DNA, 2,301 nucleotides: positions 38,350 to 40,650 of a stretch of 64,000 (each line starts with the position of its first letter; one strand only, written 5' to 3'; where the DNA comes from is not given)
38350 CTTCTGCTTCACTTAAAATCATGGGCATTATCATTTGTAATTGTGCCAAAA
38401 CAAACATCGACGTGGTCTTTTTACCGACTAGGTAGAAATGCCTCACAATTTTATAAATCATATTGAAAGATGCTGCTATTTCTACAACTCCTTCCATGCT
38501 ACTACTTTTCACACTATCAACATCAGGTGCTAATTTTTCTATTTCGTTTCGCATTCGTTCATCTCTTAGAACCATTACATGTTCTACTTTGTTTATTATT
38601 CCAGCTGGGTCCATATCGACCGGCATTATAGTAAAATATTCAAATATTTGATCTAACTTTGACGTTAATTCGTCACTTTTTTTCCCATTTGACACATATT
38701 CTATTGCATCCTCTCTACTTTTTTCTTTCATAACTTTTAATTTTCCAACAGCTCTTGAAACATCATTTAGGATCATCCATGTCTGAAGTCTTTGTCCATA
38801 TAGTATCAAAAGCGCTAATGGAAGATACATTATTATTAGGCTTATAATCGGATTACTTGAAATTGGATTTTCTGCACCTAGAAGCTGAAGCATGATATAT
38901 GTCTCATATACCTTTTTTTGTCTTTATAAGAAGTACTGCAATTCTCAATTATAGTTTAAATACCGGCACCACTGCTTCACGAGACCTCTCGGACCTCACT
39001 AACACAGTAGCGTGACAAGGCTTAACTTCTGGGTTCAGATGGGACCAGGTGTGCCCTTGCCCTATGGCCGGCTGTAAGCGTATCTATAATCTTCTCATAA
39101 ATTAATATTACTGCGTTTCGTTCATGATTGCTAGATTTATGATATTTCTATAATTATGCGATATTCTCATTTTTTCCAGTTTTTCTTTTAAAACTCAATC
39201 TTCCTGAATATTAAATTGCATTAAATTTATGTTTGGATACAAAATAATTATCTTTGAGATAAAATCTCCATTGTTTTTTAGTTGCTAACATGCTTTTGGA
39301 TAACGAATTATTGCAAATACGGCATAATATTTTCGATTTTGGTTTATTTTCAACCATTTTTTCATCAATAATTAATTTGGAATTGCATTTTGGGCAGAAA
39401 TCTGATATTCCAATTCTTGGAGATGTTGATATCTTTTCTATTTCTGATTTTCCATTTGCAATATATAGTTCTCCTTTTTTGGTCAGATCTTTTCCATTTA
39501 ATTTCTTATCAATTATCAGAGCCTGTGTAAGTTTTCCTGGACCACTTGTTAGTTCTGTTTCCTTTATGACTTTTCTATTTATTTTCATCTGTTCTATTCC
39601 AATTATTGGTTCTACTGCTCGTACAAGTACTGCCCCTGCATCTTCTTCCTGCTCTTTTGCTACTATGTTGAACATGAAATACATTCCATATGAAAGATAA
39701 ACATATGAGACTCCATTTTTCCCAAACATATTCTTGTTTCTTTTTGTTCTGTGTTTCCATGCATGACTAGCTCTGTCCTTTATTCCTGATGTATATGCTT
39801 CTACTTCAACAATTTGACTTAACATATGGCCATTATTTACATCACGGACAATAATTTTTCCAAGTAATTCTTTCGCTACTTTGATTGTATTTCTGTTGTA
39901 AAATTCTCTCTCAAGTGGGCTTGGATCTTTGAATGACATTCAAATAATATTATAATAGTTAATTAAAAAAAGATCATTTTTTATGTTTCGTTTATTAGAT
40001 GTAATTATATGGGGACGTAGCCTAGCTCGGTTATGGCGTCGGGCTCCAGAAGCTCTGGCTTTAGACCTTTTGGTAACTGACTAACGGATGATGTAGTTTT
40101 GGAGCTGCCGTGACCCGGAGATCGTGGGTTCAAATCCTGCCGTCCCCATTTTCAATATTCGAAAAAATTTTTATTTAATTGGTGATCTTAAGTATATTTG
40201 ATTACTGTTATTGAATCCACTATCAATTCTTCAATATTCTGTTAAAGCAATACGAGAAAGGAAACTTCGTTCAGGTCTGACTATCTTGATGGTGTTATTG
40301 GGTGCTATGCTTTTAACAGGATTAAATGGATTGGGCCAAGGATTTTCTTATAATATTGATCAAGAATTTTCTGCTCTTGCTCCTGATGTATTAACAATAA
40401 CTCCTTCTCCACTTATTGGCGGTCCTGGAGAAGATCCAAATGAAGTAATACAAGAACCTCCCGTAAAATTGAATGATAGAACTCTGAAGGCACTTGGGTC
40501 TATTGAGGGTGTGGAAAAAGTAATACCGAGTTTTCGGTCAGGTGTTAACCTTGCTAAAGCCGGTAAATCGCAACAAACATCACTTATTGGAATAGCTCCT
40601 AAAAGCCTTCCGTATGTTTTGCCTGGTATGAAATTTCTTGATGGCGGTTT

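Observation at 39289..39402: A TFS-type Zn-ribbon module is inserted into a 3-methyladenine DNA glycosylase gene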

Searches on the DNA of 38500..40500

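Call 55: search_rna_families(source=window, start=38500, end=40500, threshold=evalue, max_evalue=0.01)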
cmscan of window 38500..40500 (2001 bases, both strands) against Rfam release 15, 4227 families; matches with E-value up to 0.01: 2.
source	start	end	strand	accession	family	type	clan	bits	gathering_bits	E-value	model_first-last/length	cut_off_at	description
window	38958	39075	-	RF00001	5S_rRNA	Gene; rRNA;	CL00113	73.8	38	3.2e-15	1-120/120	no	5S ribosomal RNA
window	40011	40148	+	RF00005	tRNA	Gene; tRNA;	CL00001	48.7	29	6.9e-09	1-71/71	no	tRNA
